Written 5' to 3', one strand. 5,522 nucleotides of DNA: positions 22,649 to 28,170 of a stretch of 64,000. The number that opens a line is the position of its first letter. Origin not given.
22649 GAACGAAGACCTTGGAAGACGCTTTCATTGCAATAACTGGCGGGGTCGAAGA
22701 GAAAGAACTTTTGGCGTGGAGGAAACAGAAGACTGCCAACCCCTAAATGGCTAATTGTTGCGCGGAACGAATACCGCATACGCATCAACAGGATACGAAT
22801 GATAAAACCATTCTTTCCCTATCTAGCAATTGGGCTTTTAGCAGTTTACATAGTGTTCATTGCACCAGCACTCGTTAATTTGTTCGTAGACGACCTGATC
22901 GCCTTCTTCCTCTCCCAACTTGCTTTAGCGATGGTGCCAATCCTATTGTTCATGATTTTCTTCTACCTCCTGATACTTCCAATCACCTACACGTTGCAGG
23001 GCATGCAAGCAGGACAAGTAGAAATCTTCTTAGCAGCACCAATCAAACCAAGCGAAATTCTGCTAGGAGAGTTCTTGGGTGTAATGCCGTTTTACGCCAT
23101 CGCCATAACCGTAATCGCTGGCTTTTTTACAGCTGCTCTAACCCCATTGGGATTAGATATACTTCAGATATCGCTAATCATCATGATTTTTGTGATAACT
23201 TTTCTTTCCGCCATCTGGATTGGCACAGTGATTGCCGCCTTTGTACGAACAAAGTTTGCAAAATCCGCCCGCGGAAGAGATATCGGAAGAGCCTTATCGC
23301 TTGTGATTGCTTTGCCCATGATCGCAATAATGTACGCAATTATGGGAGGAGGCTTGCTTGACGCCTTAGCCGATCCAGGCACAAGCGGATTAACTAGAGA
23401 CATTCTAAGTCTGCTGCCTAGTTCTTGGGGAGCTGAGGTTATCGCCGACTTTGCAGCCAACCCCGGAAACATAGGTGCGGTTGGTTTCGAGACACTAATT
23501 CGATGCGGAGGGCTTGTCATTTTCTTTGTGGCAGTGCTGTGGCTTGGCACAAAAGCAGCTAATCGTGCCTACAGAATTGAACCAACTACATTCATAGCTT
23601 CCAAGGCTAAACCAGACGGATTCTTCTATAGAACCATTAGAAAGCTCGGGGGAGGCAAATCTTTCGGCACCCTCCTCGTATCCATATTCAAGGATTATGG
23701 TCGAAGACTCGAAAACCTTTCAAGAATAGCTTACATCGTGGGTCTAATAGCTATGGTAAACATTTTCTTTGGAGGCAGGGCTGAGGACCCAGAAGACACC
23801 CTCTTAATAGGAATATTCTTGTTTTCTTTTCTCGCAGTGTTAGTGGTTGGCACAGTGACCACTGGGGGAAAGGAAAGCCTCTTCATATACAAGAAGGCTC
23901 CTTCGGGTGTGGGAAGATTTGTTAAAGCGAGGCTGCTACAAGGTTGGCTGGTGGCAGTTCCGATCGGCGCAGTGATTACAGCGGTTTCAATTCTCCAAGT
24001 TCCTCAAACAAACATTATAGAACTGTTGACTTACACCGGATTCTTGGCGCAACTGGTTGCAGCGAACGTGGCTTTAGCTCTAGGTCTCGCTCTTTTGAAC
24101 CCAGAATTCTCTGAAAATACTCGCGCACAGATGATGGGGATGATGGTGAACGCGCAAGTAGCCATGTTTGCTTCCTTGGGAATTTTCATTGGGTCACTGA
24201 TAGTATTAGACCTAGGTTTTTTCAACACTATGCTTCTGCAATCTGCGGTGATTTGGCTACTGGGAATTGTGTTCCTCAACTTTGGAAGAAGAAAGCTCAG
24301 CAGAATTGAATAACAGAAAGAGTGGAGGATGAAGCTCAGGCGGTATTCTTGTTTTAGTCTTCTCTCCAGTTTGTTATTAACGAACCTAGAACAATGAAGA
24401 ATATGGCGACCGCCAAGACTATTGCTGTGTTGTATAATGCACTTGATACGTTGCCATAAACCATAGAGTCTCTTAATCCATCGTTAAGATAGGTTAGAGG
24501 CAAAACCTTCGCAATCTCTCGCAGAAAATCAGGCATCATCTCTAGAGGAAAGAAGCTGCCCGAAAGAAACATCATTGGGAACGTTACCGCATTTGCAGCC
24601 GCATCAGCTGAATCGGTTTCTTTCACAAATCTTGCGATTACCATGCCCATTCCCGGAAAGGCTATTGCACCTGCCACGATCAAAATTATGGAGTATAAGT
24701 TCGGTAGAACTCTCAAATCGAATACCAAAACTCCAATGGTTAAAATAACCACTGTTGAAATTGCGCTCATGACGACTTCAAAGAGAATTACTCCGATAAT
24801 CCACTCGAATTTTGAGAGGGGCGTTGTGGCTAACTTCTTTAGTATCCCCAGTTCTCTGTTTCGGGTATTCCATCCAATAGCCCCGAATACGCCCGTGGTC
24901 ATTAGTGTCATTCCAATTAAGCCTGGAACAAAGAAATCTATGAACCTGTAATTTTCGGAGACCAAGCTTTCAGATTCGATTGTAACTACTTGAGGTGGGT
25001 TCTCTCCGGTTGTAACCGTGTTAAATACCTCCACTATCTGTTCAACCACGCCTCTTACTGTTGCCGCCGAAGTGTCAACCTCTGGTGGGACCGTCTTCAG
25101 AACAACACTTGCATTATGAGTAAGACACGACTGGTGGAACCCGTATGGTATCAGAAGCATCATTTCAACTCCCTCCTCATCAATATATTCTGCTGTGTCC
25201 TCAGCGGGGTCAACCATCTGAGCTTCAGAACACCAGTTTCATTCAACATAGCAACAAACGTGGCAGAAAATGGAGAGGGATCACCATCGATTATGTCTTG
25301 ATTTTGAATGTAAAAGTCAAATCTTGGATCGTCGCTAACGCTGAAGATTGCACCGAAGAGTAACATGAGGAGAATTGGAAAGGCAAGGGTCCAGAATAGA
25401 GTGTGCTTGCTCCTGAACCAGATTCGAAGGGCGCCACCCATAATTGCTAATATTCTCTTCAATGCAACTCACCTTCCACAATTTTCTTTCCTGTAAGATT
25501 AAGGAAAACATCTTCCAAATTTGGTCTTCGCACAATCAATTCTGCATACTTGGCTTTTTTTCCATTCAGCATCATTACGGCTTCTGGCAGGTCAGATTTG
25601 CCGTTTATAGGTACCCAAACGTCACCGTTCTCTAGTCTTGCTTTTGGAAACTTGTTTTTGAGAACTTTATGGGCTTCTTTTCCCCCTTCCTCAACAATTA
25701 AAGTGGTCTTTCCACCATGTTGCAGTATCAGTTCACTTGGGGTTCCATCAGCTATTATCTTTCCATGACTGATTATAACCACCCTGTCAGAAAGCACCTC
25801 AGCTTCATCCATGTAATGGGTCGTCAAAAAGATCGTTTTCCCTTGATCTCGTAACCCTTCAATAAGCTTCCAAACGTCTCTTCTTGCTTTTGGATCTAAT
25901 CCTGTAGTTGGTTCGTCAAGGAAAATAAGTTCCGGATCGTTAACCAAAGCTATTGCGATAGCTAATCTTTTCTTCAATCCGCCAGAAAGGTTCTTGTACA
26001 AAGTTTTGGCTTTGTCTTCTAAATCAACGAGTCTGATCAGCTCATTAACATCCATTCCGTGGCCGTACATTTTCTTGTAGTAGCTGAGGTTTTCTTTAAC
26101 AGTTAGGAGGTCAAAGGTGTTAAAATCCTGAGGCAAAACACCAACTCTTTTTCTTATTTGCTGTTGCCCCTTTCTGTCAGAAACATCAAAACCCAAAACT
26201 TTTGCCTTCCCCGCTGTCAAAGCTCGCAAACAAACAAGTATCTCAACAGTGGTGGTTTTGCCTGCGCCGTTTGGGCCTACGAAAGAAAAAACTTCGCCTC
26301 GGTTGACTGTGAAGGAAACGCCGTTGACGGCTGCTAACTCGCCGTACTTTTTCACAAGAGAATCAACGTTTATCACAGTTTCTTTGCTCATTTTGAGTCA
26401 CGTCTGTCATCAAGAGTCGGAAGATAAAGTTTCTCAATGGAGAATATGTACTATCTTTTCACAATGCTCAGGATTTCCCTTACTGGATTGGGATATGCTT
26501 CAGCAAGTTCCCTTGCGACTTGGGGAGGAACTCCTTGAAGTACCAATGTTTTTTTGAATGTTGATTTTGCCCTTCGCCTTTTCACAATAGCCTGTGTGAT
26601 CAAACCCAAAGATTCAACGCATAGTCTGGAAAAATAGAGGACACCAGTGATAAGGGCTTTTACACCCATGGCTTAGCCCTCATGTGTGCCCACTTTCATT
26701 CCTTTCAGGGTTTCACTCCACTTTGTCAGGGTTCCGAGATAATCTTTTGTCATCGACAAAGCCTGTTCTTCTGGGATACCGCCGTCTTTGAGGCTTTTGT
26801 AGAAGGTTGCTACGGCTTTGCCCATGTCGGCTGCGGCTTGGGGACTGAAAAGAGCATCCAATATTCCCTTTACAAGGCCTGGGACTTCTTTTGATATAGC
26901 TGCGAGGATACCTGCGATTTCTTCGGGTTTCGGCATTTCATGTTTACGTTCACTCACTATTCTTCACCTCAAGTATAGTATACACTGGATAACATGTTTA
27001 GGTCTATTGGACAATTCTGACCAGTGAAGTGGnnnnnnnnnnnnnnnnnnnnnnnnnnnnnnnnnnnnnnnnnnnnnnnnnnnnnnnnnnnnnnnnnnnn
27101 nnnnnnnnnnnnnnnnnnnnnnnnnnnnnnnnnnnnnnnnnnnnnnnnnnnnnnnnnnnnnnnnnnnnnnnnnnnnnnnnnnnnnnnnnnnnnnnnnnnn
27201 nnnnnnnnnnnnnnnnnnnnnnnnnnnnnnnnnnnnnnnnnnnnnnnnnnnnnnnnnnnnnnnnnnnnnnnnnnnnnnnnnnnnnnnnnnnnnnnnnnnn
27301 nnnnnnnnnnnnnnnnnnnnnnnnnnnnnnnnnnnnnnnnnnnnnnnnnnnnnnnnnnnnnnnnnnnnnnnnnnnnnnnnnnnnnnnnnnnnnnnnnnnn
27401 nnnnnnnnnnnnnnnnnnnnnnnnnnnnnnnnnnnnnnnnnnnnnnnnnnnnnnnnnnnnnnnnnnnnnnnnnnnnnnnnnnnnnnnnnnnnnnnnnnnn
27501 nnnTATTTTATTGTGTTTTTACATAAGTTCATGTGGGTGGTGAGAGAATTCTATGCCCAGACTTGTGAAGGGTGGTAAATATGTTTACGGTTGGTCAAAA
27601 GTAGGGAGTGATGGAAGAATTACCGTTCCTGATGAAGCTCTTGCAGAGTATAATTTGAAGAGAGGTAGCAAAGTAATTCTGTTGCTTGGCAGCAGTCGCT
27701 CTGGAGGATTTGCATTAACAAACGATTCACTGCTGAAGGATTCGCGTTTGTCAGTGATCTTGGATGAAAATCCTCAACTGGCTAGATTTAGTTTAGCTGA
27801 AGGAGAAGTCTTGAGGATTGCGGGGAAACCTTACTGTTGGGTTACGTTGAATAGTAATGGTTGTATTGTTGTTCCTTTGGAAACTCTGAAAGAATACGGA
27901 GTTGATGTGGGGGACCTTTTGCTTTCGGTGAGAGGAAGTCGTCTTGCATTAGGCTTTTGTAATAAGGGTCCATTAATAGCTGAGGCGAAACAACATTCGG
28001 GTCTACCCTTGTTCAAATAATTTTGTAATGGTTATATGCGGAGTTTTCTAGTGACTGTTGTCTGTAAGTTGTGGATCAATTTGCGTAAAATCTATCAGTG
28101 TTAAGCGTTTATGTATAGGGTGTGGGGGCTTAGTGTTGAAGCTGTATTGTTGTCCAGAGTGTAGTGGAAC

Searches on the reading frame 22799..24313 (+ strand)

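Call 56: search_protein_families(library=pfam, proteins=[window:22799-24313:+], max_evalue=0.001)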
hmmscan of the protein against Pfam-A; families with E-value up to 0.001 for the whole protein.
window:22799-24313:+ (504 aa): 1 family
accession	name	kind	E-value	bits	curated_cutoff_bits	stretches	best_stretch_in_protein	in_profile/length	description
PF12698.13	ABC2_membrane_3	-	1e-08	35.1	31.6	1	74-250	193-345/347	ABC-2 family transporter protein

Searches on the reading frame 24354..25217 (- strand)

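Call 56: search_protein_families(library=pfam, proteins=[window:24354-25217:-], max_evalue=0.001)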
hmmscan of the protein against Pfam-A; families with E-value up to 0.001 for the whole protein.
window:24354-25217:- (287 aa): 2 families
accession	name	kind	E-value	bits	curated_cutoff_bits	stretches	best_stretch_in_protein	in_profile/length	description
PF12698.13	ABC2_membrane_3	-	1.1e-27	97.6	31.6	1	6-279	68-346/347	ABC-2 family transporter protein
PF01061.29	ABC2_membrane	-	1.1e-26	94.1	26.9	1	90-252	51-210/211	ABC-2 type transporter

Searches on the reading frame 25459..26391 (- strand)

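Call 56: search_protein_families(library=pfam, proteins=[window:25459-26391:-], max_evalue=0.001)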
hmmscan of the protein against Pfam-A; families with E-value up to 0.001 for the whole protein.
window:25459-26391:- (310 aa): 4 families
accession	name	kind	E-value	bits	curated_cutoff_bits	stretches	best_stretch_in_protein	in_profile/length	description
PF00005.33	ABC_tran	-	5.5e-31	108.4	25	1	22-163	1-137/137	ABC transporter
PF13304.12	AAA_21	-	7.7e-14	52.9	27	1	119-192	222-298/304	AAA domain, putative AbiEii toxin, Type IV TA system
PF13175.12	AAA_15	-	1.4e-05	25.3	32.1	0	151-192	327-369/374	AAA ATPase domain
PF02463.25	SMC_N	-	3.7e-05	23.7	40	1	36-196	28-201/220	RecF/RecN/SMC N terminal domain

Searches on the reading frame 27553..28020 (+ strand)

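Call 24: search_protein_families(library=pfam, proteins=[window:27553-28020:+], max_evalue=0.01)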
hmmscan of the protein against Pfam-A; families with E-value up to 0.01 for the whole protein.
window:27553-28020:+ (155 aa): 1 family
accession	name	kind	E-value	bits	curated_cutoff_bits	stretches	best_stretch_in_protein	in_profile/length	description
PF04014.23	MazE_antitoxin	-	1.2e-05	25.6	24.7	1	16-43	3-30/48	Antidote-toxin recognition MazE, bacterial antitoxin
